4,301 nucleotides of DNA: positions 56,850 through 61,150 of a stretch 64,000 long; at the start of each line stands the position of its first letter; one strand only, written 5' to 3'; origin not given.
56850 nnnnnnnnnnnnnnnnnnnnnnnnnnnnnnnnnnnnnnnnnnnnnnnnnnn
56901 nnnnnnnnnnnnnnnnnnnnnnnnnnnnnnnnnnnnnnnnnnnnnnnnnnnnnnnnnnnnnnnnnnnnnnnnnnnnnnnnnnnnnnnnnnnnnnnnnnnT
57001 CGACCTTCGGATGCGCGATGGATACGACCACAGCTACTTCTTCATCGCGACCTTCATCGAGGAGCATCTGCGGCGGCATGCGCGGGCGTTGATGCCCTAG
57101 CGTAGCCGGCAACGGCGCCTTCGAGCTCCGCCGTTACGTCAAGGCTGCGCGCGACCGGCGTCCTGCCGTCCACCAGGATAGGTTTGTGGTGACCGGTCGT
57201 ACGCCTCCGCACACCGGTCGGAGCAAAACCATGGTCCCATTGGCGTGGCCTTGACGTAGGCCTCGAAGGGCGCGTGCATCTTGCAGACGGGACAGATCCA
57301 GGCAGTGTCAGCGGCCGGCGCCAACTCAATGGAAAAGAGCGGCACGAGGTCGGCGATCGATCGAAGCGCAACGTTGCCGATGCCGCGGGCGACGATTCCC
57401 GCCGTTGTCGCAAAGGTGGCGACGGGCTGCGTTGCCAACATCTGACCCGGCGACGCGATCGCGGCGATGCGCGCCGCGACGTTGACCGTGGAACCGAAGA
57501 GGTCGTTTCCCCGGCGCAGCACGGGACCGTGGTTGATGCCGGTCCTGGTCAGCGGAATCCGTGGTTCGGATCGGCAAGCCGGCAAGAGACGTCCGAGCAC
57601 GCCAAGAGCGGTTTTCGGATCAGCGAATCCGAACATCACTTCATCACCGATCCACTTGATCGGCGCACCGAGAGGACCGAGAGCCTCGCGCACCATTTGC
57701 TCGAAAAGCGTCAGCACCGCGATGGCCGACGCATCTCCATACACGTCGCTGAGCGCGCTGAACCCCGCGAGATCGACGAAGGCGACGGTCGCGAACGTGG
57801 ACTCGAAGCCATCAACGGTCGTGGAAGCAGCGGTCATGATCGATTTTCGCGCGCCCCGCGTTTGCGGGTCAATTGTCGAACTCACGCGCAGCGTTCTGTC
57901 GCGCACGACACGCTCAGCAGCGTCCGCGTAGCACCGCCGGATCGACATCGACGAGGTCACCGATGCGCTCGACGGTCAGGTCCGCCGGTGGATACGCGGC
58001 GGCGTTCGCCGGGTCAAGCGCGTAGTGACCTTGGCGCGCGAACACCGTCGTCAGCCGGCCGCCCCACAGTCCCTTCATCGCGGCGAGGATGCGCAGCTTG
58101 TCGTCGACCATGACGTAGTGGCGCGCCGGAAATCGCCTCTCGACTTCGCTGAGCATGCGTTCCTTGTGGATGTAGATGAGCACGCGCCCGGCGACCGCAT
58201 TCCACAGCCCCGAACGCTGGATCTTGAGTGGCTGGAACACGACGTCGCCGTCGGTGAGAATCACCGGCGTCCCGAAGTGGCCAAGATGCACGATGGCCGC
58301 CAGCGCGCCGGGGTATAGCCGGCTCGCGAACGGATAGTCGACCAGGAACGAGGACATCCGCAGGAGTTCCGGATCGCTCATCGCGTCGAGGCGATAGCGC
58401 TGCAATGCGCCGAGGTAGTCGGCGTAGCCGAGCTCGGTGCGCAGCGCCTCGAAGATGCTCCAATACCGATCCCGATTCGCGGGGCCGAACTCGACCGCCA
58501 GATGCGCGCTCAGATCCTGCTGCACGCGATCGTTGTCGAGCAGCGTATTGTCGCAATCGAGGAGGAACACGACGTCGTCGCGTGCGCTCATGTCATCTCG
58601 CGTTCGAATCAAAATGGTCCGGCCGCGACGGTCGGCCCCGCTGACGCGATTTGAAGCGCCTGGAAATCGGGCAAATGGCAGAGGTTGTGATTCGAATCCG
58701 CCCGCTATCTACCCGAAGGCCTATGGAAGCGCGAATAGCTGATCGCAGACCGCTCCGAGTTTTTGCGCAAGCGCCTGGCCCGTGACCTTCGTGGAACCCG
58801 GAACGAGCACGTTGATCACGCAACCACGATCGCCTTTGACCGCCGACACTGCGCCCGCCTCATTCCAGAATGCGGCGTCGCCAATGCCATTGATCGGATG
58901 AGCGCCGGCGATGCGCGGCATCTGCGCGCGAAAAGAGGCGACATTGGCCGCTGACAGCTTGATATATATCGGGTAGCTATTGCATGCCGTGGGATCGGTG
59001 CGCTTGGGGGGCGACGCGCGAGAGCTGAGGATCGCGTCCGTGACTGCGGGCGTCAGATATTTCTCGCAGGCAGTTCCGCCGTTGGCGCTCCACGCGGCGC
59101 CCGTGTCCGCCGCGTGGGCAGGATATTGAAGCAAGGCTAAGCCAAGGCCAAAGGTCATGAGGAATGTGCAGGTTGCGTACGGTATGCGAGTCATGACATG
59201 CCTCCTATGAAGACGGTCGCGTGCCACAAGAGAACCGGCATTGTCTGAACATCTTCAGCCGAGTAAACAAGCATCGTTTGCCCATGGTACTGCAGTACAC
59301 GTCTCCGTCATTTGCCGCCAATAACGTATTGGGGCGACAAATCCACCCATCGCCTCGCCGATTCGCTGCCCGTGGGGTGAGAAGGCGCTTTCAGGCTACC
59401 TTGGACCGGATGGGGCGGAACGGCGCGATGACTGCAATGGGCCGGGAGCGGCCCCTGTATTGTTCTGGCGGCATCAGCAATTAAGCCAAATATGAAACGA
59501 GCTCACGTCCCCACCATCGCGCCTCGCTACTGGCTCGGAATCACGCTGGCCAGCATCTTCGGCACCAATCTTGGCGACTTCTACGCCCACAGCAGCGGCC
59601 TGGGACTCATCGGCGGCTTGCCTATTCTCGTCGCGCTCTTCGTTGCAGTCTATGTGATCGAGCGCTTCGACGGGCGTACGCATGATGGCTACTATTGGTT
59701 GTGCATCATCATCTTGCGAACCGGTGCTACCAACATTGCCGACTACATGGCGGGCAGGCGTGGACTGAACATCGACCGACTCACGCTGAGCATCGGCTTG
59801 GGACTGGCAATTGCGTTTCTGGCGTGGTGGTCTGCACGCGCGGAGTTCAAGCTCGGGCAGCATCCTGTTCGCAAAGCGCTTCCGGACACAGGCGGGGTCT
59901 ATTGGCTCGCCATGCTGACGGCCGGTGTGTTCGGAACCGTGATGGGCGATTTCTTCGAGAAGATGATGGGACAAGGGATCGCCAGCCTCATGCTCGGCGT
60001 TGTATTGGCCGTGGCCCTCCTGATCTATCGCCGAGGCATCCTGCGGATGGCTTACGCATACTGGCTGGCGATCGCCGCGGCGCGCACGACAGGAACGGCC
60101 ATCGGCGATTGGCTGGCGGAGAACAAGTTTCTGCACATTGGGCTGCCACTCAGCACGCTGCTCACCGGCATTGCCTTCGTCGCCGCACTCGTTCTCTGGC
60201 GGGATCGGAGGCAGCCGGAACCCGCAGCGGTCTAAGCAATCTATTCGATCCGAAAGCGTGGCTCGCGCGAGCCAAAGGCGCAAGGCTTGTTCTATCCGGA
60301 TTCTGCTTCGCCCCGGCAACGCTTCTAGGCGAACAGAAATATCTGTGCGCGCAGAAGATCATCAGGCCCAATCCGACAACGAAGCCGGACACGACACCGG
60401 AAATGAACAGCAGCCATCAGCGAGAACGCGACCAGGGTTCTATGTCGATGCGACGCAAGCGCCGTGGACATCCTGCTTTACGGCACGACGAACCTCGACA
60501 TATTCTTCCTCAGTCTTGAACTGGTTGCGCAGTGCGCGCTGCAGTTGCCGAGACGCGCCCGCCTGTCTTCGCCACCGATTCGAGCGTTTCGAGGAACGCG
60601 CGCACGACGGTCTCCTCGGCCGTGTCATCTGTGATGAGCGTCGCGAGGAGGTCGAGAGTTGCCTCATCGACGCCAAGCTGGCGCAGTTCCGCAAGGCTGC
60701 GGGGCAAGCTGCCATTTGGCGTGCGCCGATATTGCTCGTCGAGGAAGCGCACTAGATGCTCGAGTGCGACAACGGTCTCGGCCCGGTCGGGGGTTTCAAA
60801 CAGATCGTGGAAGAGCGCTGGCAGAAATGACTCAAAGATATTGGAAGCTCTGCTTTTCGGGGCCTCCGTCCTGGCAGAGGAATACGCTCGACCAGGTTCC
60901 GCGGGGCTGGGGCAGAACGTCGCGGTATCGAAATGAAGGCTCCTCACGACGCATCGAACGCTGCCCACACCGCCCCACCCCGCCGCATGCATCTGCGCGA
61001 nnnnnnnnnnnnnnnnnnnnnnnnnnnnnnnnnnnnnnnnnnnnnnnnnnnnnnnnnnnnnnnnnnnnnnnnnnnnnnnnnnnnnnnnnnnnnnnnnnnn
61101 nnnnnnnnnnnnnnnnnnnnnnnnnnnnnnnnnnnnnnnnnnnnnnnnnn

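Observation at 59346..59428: Orphan fghA fragment differing only at wobble positions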

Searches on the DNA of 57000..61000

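Call 59: search_rna_families(source=window, start=57000, end=61000, threshold=evalue, max_evalue=1)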
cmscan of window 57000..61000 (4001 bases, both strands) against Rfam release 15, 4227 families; matches with E-value up to 1: 0.
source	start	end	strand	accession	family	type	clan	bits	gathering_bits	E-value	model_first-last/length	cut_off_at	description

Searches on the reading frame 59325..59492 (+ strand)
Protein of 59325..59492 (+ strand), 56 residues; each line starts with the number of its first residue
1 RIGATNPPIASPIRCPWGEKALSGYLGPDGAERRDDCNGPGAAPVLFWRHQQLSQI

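Call 29: search_protein_families(library=pfam, proteins=[window:59325-59492:+], max_evalue=10)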
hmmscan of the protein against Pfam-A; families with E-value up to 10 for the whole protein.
seq(56 aa): 0 families

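Call 30: search_protein_families(library=ncbifam, proteins=[window:59325-59492:+], max_evalue=1)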
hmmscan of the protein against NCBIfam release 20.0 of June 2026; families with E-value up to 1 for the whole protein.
seq(56 aa): 1 family
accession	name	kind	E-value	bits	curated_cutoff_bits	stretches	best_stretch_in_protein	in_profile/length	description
TIGR02821.1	fghA_ester_D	equivalog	7.3e-06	25.7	281.7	1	7-34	170-197/275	S-formylglutathione hydrolase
